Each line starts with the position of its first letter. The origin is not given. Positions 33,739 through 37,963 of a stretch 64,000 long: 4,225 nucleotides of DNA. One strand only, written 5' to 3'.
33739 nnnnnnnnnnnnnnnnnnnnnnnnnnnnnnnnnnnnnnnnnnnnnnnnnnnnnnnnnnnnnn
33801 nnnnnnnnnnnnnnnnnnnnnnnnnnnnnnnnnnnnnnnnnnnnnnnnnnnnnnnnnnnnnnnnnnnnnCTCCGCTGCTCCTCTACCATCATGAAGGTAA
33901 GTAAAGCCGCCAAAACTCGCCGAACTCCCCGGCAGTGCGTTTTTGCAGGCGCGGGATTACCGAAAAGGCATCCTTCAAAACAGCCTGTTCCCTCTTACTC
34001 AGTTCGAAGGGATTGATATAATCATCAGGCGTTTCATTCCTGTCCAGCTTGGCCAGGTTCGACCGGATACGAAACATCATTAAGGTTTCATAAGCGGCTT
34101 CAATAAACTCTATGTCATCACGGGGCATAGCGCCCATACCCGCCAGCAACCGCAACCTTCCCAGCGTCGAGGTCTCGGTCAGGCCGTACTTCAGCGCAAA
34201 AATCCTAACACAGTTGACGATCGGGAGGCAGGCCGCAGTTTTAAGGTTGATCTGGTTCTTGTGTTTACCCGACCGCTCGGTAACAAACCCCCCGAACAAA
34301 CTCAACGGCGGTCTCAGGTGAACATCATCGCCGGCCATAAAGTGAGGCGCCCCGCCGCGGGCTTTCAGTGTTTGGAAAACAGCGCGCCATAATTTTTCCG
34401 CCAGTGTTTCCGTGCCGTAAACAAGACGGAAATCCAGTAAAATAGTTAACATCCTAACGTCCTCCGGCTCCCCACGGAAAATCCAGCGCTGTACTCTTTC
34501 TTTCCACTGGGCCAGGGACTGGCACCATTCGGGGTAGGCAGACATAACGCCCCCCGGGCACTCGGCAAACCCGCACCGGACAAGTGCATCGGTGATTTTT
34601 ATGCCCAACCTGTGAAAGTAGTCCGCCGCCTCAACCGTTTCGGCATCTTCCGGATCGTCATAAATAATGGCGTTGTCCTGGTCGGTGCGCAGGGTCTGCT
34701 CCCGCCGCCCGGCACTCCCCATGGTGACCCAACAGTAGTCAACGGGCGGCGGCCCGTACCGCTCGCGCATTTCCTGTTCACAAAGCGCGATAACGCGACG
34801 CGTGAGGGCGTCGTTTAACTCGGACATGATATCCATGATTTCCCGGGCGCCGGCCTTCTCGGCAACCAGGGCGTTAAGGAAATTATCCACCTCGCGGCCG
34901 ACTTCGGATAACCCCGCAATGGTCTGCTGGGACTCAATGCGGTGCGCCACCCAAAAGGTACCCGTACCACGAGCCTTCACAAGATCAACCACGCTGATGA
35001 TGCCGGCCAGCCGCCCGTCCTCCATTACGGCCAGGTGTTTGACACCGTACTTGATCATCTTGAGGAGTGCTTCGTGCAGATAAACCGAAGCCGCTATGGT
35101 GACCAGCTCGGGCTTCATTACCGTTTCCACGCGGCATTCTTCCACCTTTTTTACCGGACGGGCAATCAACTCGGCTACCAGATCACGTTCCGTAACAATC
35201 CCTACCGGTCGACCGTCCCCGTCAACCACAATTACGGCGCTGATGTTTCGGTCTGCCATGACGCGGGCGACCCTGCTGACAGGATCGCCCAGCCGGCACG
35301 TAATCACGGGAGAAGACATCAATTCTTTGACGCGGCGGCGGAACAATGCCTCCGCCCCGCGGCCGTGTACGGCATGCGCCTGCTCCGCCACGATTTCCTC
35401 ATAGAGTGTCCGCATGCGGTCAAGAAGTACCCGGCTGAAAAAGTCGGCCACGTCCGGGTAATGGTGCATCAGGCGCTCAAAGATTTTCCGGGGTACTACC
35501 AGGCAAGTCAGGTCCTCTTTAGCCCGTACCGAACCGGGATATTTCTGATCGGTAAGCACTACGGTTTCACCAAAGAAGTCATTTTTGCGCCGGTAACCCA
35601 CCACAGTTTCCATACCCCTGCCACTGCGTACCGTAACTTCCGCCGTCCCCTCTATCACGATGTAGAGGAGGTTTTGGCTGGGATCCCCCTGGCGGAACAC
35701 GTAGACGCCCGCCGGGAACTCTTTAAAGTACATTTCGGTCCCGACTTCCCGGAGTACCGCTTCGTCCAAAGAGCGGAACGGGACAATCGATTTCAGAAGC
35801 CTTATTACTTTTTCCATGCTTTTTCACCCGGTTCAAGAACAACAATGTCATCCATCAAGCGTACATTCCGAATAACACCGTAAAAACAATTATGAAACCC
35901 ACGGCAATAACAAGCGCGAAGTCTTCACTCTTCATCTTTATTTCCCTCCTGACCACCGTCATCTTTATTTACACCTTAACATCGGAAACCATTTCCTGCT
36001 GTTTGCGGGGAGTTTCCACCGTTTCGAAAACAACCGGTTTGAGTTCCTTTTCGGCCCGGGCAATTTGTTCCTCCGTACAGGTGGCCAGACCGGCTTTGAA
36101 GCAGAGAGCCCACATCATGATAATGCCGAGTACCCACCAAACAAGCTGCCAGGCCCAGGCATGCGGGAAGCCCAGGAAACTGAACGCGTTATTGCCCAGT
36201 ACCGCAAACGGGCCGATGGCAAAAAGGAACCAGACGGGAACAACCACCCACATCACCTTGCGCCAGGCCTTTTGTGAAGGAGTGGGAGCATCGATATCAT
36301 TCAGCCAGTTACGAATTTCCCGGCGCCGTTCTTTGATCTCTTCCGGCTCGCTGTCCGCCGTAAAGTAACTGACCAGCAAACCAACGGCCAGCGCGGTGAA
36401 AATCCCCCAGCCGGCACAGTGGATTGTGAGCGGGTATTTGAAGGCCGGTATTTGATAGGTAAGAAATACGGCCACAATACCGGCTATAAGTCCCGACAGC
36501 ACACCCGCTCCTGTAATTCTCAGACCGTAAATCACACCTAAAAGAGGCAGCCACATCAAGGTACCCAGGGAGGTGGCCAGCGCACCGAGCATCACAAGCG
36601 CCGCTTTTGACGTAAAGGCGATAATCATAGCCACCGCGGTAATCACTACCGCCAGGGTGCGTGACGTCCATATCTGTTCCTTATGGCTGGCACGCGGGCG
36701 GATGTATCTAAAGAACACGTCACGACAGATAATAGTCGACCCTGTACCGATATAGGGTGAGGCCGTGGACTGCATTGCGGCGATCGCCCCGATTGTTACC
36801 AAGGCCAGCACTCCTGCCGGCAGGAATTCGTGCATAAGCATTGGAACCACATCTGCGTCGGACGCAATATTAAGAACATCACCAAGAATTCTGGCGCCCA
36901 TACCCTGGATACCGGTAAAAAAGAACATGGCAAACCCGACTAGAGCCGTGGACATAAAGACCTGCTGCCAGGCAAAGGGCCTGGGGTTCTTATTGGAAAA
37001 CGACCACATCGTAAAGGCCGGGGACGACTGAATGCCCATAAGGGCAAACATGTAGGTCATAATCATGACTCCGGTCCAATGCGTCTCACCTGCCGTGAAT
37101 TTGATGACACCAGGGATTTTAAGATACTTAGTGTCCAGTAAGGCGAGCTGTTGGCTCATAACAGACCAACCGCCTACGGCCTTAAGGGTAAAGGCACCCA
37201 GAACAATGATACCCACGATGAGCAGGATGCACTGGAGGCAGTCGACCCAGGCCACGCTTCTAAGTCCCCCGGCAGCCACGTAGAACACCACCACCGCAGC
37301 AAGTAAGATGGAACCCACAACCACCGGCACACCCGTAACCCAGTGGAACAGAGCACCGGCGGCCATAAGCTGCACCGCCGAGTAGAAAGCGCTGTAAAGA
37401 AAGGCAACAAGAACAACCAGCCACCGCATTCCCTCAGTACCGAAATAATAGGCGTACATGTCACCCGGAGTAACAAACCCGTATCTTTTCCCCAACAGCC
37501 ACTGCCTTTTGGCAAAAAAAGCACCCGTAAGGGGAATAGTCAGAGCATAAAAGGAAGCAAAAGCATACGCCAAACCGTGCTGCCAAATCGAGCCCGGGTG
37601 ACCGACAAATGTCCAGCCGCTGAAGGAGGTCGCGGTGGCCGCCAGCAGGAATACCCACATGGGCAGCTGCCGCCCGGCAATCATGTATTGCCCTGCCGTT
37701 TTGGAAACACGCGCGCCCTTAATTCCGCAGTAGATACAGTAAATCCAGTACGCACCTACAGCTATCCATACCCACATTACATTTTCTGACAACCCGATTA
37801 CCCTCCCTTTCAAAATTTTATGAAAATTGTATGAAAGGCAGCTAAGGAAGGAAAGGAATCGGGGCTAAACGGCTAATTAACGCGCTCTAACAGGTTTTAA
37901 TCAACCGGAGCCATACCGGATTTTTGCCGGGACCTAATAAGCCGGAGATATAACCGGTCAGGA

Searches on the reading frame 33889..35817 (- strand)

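Call 41: search_protein_families(library=pfam, proteins=[window:33889-35817:-], max_evalue=0.001)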
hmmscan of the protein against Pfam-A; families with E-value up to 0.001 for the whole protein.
window:33889-35817:- (642 aa): 5 families
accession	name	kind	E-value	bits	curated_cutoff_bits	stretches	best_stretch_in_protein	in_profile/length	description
PF03445.19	DUF294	-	2.4e-49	167.2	21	1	309-451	2-137/138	Putative nucleotidyltransferase DUF294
PF10335.14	DUF294_C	-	9.1e-42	142.7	22.5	1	493-632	6-145/145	Putative nucleotidyltransferase substrate binding domain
PF00571.33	CBS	-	3.8e-26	91.6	24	2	163-217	1-55/57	CBS domain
PF00027.35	cNMP_binding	-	6.7e-21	74.5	27.5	1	32-119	2-88/89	Cyclic nucleotide-binding domain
PF03710.21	GlnE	-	0.00019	21.4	24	1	322-412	84-185/252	Glutamate-ammonia ligase adenylyltransferase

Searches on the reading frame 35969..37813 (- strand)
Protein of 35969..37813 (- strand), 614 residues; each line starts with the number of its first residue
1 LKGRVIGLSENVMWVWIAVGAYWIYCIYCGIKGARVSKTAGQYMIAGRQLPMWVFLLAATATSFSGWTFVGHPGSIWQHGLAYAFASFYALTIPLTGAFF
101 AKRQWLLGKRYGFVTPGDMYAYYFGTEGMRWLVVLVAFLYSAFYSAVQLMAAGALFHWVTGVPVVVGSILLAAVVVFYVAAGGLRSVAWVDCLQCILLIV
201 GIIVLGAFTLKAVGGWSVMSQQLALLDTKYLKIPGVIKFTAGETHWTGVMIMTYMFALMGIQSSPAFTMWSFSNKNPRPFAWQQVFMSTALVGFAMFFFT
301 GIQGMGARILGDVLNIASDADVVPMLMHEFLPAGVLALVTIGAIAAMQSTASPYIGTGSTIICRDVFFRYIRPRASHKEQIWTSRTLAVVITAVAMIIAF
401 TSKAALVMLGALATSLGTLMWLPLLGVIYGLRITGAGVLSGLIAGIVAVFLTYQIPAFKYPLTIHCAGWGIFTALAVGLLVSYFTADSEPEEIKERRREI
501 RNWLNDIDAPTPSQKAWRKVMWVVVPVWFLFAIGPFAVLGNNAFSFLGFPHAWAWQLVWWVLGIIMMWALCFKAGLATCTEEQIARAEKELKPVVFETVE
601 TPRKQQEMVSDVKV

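Call 41: search_protein_families(library=pfam, proteins=[window:35969-37813:-], max_evalue=0.001)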
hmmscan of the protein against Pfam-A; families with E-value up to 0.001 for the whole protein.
window:35969-37813:- (614 aa): 1 family
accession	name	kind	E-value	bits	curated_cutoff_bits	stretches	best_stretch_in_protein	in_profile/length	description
PF00474.23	SSF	-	1.4e-40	139.9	22.8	1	43-445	1-406/406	Sodium:solute symporter family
